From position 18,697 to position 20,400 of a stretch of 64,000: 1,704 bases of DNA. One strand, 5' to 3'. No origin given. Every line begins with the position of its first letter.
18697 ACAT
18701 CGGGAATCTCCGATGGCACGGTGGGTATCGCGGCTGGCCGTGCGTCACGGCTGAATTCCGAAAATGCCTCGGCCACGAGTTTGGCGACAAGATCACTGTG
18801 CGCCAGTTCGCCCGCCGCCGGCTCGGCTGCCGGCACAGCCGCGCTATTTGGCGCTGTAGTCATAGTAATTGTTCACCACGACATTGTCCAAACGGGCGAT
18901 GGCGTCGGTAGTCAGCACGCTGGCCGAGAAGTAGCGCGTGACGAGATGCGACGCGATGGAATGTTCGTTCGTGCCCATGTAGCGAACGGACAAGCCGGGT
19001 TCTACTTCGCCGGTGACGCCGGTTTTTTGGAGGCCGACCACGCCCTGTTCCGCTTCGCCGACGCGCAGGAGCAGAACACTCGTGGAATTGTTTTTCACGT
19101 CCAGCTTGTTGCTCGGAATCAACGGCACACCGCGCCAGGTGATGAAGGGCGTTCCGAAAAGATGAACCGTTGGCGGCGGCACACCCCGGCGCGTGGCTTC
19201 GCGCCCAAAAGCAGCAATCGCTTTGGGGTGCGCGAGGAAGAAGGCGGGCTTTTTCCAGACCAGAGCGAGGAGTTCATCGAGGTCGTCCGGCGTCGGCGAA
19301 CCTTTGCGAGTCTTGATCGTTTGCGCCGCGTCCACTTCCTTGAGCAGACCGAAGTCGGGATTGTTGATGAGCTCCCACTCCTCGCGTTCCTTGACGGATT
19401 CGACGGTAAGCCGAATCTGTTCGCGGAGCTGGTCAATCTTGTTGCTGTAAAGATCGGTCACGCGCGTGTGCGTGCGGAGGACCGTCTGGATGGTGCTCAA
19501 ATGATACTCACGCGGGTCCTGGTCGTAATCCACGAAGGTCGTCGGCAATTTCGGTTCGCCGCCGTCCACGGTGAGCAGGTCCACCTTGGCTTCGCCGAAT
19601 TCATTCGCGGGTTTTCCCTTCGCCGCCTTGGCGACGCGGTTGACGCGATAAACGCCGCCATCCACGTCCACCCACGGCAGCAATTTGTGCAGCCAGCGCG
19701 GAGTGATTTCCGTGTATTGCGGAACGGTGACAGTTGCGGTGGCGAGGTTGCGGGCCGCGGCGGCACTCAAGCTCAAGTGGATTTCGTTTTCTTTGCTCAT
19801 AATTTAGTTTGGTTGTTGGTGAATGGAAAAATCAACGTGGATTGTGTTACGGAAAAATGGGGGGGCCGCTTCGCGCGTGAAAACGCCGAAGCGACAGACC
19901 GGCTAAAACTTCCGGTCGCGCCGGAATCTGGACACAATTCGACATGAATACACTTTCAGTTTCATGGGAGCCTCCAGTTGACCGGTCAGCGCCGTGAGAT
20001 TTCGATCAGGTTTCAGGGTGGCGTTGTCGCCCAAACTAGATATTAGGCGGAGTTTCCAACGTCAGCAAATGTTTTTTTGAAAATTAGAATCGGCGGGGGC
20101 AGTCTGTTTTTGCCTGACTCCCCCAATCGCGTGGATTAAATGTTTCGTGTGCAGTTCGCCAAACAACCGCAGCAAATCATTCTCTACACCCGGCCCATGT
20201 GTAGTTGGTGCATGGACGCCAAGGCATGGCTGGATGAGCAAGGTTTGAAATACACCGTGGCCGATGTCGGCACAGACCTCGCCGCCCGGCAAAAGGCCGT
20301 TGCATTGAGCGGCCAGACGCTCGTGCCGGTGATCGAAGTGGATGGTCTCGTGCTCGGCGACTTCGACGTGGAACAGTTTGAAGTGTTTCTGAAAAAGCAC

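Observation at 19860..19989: uORF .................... plus hairpin in the leader of the encapsulin/cysteine-desulfurase operon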

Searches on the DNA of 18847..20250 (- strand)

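Call 4: search_rna_families(source=window, start=19700, end=20250, threshold=evalue, max_evalue=10, show_alignments=3)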
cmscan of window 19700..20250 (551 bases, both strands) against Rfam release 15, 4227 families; matches with E-value up to 10: 0.
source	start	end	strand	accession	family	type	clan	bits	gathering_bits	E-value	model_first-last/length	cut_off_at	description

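Call 53: search_with_rna_model(model_id=R1, sources=[L001, L002, L003, L004, L005, L006, L007, L008, L009, L010, L011, L012, L013, L014, L015, L016, L017, L018, L019, L020, L021, L022, L023, L024, L025, L026, L027, L028, L029, L030, L031, L032, L033, L034, L035, L036, L037, L038, L039, L040, L041, L042, L043, L044, L045, L046, L047, L048, L049, L050, L051, L052, L053, L054, L055, L056, L057, L058, L059, L060, L061, L062, L063, L064, L065, L066, L067, L068, L069, L070, L071, L072, L073, L074, L075, L076, L077, L078, L079, L080], max_evalue=1)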
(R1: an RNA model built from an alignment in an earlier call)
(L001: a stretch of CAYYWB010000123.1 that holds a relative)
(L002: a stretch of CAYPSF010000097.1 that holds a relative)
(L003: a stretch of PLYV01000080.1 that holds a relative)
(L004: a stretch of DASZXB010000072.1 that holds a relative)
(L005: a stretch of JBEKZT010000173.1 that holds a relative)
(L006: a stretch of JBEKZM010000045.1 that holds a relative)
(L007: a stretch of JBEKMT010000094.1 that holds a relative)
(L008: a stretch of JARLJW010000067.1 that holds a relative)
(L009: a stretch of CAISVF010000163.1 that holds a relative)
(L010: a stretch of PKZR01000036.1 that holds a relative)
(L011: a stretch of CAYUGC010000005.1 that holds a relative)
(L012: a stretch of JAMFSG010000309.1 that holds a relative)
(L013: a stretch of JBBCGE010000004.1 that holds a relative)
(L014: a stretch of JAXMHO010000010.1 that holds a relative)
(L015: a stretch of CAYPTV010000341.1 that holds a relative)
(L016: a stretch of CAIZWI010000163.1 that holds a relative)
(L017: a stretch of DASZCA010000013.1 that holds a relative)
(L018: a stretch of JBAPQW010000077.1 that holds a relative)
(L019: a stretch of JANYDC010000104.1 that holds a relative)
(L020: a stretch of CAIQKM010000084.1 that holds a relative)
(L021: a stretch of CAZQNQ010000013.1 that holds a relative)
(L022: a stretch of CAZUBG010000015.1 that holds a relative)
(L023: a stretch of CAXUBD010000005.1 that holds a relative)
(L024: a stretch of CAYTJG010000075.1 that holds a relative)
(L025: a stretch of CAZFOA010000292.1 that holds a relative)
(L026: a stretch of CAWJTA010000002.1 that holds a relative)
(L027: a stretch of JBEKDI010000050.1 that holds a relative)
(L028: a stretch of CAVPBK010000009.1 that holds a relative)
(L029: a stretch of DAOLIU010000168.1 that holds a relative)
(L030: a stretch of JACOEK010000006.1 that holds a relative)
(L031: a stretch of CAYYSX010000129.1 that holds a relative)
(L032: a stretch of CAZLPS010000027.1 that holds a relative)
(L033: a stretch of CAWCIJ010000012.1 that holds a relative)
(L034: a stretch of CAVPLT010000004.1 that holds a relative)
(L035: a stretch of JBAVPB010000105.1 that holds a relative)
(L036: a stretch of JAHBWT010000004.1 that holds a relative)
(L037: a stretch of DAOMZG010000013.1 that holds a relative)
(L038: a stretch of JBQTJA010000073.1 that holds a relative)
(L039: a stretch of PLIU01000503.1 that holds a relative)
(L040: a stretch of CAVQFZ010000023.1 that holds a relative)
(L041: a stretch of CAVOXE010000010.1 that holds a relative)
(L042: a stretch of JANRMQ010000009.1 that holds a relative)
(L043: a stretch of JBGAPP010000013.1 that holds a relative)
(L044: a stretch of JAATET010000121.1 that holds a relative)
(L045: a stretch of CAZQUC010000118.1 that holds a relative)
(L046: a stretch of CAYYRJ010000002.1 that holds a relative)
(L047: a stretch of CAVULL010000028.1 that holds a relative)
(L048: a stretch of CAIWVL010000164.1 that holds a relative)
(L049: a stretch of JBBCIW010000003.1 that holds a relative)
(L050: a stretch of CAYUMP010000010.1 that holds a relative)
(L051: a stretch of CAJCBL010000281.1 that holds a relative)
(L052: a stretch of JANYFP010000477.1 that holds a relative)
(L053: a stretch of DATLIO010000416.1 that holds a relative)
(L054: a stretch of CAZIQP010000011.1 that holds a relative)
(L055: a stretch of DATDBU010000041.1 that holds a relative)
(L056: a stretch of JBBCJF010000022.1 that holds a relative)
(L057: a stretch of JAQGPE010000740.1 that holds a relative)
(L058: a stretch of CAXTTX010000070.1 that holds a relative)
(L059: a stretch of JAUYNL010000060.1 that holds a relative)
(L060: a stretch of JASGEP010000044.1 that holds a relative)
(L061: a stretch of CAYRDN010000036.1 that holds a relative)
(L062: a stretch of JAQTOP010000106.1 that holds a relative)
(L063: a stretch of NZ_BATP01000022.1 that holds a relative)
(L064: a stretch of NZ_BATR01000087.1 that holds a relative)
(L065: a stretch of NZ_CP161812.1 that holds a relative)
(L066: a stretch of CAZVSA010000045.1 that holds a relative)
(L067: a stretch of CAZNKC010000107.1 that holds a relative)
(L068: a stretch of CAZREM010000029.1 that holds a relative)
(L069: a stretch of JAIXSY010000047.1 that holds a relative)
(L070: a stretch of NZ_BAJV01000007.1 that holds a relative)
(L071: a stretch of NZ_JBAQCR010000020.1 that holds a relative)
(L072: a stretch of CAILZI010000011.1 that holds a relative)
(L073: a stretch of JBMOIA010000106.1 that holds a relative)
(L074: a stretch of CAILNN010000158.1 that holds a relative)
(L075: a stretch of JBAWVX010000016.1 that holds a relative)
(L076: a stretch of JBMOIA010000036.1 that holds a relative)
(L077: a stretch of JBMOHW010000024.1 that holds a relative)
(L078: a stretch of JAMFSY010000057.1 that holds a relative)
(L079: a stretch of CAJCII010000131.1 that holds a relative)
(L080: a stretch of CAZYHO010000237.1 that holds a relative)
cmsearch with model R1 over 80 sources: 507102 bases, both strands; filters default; matches with E-value up to 1: 45.
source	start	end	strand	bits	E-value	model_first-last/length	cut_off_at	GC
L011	6231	6263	+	42.5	4.3e-09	1-33/33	no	0.67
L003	6233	6265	+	41.3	9.6e-09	1-33/33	no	0.67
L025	1512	1544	+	40.6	1.6e-08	1-33/33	no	0.7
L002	2698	2730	+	40.5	1.7e-08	1-33/33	no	0.64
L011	2812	2844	+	39.3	3.8e-08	1-33/33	no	0.61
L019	1404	1436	+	38.3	7.3e-08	1-33/33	no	0.58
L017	867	899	+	38.2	8.1e-08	1-33/33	no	0.45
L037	2733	2765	+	37.5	1.3e-07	1-33/33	no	0.67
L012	1647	1679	+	37.4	1.4e-07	1-33/33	no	0.48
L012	2815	2847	+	36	3.5e-07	1-33/33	no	0.61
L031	2746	2778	+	35.6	4.8e-07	1-33/33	no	0.58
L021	2797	2829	+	35.2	6e-07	1-33/33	no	0.58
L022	2800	2832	+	34.5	9.9e-07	1-33/33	no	0.64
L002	382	414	+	34.4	1e-06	1-33/33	no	0.52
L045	2864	2896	+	33.2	2.4e-06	1-33/33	no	0.7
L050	2815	2847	+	30.3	1.6e-05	1-33/33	no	0.61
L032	2741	2773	+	30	2.1e-05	1-33/33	no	0.61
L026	2806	2838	+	29.4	3.2e-05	1-33/33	no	0.67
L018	2807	2839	+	29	4.1e-05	1-33/33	no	0.64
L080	2763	2795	+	27.5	0.00011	1-33/33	no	0.64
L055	2843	2875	+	27.4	0.00012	1-33/33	no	0.7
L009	1853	1885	+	25.9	0.00033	1-33/33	no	0.64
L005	22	54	+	25.4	0.00046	1-33/33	no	0.64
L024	2797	2829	+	25.4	0.00048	1-33/33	no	0.67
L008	2814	2846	+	24.6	0.00079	1-33/33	no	0.64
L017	2810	2842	+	24.4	0.0009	1-33/33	no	0.67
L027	2793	2825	+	24.4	0.00094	1-33/33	no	0.67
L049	2674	2706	+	24.2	0.001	1-33/33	no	0.58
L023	2781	2813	+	24.2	0.001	1-33/33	no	0.64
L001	2802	2834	+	24.1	0.0011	1-33/33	no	0.64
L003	2810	2842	+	22.2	0.0042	1-33/33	no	0.61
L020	1301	1333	+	20.3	0.015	1-33/33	no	0.64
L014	2904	2936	+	20.2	0.016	1-33/33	no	0.67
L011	2034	2066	+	20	0.019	1-33/33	no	0.61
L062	2298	2366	-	17.3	0.11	1-33/33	no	0.65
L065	4066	4111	-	17.1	0.13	1-33/33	no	0.65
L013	2801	2833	+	16.6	0.19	1-33/33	no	0.61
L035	6593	6661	+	16.5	0.2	1-33/33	no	0.62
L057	2801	2833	+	16.2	0.24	1-33/33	no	0.61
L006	2800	2832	+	15.4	0.4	1-33/33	no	0.64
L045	3573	3603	-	15.2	0.47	1-33/33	no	0.68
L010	2810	2842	+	15.2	0.48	1-33/33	no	0.67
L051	2798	2830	+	15.1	0.5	1-33/33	no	0.73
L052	287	303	+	14.6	0.7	9-25/33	no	0.47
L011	1653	1667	-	14.1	0.98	11-25/33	no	0.6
